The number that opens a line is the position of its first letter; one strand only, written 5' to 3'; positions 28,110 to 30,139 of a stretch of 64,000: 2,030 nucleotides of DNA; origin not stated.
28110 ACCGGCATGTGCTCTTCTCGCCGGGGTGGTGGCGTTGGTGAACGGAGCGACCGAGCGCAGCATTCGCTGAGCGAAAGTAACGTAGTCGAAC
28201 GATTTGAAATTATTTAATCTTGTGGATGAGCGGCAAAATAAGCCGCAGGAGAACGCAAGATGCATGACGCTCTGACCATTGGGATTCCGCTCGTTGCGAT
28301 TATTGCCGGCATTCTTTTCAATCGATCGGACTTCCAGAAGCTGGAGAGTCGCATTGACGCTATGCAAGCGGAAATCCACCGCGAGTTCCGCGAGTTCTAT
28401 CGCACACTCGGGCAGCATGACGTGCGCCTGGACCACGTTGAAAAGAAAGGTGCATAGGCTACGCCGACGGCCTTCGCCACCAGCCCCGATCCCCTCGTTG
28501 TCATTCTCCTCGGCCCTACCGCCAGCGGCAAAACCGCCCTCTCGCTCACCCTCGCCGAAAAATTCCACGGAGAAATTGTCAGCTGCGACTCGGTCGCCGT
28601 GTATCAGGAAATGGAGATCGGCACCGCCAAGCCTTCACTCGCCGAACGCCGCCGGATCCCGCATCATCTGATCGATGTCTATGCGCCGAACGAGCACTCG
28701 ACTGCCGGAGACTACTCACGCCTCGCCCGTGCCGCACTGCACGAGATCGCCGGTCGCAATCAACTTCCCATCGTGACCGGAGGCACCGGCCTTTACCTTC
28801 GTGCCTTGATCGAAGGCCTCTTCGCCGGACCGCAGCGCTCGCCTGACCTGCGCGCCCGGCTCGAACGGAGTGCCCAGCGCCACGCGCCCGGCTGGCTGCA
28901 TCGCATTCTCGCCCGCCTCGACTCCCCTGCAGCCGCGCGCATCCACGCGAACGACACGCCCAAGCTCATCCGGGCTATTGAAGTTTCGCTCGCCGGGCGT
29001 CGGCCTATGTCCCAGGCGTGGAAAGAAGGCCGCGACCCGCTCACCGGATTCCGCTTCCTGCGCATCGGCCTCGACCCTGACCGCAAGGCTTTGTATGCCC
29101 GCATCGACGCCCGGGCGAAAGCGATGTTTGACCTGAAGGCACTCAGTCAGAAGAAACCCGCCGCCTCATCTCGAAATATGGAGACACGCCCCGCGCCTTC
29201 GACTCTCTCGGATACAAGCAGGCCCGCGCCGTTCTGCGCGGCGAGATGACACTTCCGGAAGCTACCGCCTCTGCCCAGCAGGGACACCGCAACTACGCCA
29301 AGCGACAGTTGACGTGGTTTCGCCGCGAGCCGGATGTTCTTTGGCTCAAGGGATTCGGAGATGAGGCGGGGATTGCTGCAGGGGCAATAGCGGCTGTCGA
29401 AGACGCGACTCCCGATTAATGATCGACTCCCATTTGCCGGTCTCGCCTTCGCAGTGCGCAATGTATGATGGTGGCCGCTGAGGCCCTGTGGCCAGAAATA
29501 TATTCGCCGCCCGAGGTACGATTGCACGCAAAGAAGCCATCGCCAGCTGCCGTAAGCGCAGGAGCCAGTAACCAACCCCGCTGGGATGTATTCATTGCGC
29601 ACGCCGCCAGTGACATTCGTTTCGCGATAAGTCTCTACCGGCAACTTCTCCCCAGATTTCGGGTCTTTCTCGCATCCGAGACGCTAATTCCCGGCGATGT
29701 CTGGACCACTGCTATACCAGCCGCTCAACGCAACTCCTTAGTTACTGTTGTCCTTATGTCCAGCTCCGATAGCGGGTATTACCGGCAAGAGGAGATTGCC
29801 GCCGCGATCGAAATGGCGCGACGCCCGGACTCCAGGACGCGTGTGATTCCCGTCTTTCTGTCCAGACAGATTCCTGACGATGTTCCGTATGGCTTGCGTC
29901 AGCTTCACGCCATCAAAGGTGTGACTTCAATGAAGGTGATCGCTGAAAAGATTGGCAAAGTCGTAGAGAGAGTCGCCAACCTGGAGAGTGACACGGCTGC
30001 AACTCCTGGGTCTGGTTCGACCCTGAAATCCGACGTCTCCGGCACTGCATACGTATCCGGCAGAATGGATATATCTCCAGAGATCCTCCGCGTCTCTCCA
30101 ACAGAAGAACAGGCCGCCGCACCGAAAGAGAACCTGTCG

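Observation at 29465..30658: Solo TIR-GGDEF fusion gene in a lower-GC insert next to a damaged miaA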

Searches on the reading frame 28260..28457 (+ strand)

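Call 3: search_protein_families(library=pfam, proteins=[window:28260-28457:+], max_evalue=1)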
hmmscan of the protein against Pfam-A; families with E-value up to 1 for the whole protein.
window:28260-28457:+ (65 aa): 2 families
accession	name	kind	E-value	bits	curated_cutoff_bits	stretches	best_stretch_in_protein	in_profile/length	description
PF04210.18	MtrG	-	0.11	12.8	27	1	18-53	5-40/64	Tetrahydromethanopterin S-methyltransferase, subunit G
PF08532.16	Glyco_hydro_42M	-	0.12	12.3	25.8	1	17-62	4-51/207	Beta-galactosidase trimerisation domain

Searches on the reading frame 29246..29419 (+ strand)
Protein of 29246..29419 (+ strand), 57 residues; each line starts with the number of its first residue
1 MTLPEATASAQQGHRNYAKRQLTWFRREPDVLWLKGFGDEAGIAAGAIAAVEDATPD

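Call 3: search_protein_families(library=pfam, proteins=[window:29246-29419:+], max_evalue=1)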
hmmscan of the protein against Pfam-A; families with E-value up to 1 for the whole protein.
window:29246-29419:+ (57 aa): 1 family
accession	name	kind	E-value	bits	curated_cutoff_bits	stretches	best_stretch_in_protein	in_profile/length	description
PF01715.23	IPPT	-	2.6e-06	27.7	23.6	1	2-28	217-243/243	IPP transferase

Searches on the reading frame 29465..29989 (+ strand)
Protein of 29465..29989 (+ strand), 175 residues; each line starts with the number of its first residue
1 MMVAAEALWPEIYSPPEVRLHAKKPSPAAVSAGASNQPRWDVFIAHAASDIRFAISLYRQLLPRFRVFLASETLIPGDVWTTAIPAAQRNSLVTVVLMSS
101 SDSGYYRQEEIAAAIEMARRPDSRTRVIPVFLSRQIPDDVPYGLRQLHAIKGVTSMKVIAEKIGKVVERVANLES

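Call 59: search_solved_structures(query=A4, max_evalue=1, show_alignments=5)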
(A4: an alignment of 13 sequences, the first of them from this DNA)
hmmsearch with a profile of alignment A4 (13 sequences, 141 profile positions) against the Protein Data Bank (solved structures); distinct sequences matched with E-value up to 1: 101 (the best 60 are shown).
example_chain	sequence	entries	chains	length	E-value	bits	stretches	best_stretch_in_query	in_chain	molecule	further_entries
7uwg_A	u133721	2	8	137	4.2e-25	91.6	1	4-106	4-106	Molecular chaperone Tir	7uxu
8g83_A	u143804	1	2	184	1e-24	90.4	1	4-106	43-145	NAD(+) hydrolase AbTIR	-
3h16_A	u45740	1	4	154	2.1e-24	89.4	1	4-103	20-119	TIR protein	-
7uxr_A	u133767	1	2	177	2.8e-24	88.9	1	4-106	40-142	TIR domain protein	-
4lzp_B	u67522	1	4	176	3.1e-23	85.5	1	4-101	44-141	Putative uncharacterized protein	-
4c7m_A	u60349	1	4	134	5.1e-23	84.9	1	5-101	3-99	Toll/interleukin-1 receptor domain-containing protein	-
4lqc_A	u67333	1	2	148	2.3e-22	82.8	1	4-102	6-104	TcpB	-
6wt6_A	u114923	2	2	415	2.7e-20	76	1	5-132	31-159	Metazoan TIR-STING fusion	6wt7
7ylf_A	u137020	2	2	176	3.6e-15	59.4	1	5-116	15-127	Toll-like receptor 15 | Toll-like receptor 2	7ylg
3jrn_A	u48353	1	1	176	7e-15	58.5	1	3-100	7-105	AT1G72930 protein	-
4om7_A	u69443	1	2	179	3.1e-14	56.4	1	4-122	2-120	Toll-like receptor 6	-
9mud_K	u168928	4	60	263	3.9e-14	56.1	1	6-106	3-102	Cat1 (CRISPR associated TIR 1) pentagonal filament | Cat1 (CRISPR associated TIR 1) pentagonal filament assembly | Cat1 (CRISPR-associated TIR 1)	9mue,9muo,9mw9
7nt7_A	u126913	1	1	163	1.2e-13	54.4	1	4-120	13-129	Toll-like receptor 1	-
1fyv_A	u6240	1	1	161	1.2e-13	54.4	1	4-119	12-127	TOLL-LIKE RECEPTOR 1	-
7nuw_A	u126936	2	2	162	1.3e-13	54.4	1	4-119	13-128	Toll-like receptor 1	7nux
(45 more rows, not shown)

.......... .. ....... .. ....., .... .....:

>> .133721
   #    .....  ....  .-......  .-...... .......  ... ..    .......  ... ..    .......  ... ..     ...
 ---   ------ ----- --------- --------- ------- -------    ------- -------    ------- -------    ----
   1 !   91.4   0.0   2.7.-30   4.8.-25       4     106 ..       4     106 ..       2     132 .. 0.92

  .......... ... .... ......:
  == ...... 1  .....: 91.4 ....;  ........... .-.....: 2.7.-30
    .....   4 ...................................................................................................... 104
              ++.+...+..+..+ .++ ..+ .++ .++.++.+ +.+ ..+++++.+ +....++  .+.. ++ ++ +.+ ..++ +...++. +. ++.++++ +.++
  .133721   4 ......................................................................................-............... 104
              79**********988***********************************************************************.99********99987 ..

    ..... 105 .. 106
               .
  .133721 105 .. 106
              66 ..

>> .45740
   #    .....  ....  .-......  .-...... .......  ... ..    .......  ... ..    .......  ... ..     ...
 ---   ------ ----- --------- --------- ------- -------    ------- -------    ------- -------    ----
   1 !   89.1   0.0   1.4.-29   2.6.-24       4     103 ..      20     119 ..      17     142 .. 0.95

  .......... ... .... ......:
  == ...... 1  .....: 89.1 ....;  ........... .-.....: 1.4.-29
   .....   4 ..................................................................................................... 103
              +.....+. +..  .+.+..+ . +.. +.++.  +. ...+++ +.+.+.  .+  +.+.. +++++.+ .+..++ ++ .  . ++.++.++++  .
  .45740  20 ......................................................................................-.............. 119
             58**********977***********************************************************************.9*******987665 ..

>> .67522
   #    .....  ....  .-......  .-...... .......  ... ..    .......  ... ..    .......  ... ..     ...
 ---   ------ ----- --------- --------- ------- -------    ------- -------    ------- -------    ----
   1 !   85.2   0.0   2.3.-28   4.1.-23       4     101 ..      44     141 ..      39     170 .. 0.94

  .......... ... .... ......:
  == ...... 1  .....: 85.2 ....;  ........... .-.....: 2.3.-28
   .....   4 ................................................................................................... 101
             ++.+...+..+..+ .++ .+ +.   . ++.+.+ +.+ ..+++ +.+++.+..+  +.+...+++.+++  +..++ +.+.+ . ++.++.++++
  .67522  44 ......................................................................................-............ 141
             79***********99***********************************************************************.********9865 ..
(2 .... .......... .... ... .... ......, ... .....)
